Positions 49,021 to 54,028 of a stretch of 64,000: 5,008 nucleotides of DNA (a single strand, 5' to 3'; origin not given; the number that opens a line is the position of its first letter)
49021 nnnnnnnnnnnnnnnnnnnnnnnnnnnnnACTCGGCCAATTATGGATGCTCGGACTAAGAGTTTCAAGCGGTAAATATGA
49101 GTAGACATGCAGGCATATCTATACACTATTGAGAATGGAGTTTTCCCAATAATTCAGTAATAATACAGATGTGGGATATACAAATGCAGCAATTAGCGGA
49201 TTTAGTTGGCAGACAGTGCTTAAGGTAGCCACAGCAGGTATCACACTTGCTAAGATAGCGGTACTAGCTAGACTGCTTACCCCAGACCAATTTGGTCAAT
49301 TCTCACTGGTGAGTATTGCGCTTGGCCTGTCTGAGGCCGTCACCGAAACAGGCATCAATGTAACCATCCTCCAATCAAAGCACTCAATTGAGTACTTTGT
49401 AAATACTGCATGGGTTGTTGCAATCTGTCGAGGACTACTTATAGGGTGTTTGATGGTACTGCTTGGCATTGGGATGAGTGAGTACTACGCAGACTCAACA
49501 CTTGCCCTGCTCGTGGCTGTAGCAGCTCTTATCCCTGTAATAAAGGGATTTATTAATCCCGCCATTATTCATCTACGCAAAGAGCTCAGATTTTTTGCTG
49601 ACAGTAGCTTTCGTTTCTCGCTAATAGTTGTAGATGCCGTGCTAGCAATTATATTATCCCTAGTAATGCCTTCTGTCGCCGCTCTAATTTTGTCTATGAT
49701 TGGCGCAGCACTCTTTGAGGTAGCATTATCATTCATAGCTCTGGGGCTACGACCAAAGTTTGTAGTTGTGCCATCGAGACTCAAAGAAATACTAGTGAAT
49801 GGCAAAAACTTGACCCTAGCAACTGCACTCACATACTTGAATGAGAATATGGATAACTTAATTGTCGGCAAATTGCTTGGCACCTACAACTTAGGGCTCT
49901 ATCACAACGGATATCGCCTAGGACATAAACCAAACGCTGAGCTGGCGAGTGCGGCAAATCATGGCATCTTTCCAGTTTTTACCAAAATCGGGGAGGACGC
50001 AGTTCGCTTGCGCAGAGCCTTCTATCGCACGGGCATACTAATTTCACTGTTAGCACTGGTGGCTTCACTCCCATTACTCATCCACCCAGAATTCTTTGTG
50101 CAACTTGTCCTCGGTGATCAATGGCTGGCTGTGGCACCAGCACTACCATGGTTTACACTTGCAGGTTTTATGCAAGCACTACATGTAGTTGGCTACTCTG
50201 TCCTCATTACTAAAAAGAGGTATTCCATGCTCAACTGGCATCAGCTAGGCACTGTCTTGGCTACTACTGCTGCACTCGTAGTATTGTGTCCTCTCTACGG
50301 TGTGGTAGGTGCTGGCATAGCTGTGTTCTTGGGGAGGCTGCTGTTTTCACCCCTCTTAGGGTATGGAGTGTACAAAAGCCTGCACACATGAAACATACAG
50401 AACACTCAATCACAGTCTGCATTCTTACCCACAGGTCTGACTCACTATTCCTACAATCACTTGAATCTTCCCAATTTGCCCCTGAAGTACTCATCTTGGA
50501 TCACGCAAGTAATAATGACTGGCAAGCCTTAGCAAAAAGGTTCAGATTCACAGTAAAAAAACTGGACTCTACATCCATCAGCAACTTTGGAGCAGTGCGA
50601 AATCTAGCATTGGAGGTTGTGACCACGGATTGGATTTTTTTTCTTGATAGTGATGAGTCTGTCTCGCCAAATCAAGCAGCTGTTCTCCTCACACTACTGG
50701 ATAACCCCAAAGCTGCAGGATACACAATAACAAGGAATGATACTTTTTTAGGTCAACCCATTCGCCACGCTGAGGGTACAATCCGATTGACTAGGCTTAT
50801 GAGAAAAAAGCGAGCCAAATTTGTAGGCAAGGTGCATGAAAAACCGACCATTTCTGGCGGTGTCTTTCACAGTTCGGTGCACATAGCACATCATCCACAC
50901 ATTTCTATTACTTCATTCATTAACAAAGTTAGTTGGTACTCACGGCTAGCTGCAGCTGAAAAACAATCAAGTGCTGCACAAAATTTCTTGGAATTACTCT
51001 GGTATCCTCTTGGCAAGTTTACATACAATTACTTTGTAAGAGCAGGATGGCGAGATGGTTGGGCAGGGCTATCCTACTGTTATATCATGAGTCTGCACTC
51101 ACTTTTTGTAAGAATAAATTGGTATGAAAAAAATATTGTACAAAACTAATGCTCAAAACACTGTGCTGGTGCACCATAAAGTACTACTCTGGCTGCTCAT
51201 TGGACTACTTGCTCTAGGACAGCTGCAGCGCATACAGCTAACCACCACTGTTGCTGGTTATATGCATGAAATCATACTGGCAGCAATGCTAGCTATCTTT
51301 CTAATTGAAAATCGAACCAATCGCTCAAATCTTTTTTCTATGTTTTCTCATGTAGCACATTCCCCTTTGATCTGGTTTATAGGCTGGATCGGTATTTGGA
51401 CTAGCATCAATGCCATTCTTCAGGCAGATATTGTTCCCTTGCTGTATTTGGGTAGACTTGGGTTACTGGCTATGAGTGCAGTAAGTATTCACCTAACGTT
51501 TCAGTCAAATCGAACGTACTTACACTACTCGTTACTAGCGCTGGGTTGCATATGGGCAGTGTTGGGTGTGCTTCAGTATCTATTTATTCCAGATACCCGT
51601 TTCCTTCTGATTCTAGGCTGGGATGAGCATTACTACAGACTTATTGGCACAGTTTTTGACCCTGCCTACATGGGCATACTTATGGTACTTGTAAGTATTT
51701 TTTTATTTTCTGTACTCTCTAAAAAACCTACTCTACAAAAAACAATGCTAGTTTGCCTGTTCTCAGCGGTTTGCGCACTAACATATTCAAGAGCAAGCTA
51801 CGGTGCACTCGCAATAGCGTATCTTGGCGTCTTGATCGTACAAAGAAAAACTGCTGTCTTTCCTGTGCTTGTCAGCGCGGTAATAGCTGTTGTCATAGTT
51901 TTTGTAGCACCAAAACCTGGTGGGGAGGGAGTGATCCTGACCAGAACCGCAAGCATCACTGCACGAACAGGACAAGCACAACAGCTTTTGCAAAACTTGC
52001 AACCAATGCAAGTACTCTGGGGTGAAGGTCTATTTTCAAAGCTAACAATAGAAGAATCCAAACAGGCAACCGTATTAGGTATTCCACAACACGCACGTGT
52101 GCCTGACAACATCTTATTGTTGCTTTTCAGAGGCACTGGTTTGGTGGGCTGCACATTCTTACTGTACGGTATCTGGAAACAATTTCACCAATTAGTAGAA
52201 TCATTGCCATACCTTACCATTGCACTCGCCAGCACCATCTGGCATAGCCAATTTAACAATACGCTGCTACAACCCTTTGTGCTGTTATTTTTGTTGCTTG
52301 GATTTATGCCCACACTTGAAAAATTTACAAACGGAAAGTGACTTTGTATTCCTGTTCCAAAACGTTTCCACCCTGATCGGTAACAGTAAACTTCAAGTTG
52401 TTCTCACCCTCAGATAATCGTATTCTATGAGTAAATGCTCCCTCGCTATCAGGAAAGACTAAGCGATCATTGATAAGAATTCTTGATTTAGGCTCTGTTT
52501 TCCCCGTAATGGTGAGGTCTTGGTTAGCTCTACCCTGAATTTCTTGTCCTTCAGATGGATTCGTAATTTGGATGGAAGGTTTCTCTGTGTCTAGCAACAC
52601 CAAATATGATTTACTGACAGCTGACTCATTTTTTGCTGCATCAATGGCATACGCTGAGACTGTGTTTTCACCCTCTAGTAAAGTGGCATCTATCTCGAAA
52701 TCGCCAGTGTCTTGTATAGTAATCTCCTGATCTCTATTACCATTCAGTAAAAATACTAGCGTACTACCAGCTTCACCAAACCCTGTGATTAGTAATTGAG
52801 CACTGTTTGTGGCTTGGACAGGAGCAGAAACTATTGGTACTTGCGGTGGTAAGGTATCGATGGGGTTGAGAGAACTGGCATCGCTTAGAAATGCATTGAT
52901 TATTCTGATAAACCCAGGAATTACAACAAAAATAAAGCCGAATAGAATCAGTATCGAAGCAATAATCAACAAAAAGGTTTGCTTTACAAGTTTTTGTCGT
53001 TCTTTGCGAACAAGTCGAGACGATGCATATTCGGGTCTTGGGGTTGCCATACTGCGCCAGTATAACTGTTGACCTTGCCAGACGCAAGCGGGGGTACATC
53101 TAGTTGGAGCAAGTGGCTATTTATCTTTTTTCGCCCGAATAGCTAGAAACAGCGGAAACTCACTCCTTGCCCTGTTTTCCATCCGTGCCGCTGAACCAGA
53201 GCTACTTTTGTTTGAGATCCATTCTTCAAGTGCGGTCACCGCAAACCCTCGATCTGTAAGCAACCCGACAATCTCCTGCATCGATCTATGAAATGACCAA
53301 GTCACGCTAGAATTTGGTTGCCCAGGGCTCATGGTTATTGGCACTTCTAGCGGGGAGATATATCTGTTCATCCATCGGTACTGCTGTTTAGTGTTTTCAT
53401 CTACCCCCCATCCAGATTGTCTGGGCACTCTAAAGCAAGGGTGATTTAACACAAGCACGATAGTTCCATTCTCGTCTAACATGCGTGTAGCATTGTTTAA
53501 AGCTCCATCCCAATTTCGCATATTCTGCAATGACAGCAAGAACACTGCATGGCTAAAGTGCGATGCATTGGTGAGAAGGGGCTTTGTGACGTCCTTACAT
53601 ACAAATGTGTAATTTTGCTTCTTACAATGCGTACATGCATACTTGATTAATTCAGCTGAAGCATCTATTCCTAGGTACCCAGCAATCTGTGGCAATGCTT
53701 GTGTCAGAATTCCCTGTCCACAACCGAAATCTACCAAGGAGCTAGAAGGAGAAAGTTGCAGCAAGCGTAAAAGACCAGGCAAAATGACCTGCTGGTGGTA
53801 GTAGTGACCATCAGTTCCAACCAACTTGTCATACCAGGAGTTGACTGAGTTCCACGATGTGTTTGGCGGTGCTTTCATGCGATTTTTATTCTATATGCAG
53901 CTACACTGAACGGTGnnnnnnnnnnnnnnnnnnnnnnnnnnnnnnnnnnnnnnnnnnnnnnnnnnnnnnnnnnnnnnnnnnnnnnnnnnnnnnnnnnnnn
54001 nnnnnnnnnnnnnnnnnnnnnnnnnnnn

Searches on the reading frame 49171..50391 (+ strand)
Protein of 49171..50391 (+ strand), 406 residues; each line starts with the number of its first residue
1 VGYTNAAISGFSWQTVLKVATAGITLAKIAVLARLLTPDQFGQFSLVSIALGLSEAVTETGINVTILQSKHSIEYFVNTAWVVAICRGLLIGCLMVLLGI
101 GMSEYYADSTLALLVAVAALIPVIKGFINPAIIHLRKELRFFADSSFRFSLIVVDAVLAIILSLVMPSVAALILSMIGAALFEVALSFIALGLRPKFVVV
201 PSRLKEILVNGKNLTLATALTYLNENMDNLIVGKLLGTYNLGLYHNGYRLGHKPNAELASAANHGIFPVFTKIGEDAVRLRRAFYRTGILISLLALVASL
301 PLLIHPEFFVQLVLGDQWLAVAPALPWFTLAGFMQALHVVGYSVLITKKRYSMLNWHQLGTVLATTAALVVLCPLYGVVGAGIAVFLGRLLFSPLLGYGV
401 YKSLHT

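Call 14: search_protein_families(library=pfam, proteins=[window:49171-50391:+])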
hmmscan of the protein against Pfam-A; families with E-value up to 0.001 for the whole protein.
window:49171-50391:+ (406 aa): 2 families
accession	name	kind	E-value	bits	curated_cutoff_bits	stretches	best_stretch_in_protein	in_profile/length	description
PF13440.11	Polysacc_synt_3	-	4.3e-53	180.9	23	1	31-322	1-292/293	Polysaccharide biosynthesis protein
PF01943.22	Polysacc_synt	-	1.2e-19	71.3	28.2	1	10-273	4-273/274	Polysaccharide biosynthesis protein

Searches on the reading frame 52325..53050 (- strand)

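Call 14: search_protein_families(library=pfam, proteins=[window:52325-53050:-])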
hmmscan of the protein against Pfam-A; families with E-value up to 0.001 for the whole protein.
window:52325-53050:- (241 aa): 3 families
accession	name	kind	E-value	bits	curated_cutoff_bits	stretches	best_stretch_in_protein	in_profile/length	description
PF09136.16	Glucodextran_B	-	6.7e-15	55.2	27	2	158-238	1-80/83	Glucodextranase, domain B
PF17936.7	Big_6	-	7.3e-11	42.6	27.6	1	79-145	8-76/83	Bacterial Ig domain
PF19077.6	Big_13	-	3.4e-08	34.3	27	0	80-155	23-102/102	Bacterial Ig-like domain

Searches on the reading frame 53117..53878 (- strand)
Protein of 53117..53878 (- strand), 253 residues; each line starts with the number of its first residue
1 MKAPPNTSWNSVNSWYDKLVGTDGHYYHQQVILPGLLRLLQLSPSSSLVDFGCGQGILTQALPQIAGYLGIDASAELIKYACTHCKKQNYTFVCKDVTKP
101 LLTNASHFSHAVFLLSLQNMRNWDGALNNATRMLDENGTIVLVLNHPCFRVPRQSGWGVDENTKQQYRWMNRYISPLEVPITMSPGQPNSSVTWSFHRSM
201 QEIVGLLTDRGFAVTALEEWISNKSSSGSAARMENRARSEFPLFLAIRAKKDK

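Call 14: search_protein_families(library=pfam, proteins=[window:53117-53878:-])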
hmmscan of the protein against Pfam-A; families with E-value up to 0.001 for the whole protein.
window:53117-53878:- (253 aa): 7 families
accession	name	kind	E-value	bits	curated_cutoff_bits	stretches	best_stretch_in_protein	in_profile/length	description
PF08241.18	Methyltransf_11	-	3.3e-11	44.1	21.2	1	49-142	1-95/95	Methyltransferase domain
PF13649.12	Methyltransf_25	-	2.4e-10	41.4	27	1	49-138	2-97/97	Methyltransferase domain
PF13489.12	Methyltransf_23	-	8.7e-10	39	27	1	29-158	6-124/164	Methyltransferase domain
PF08242.18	Methyltransf_12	-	1.5e-09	38.9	30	1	49-139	1-97/98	Methyltransferase domain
PF13847.12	Methyltransf_31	-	1.2e-08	35.2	27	1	45-142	4-109/145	Methyltransferase domain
PF07021.18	MetW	-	0.00028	21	21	1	43-136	12-104/193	Methionine biosynthesis protein MetW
PF05175.20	MTS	-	0.00081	19.5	23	0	36-146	23-142/170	Methyltransferase small domain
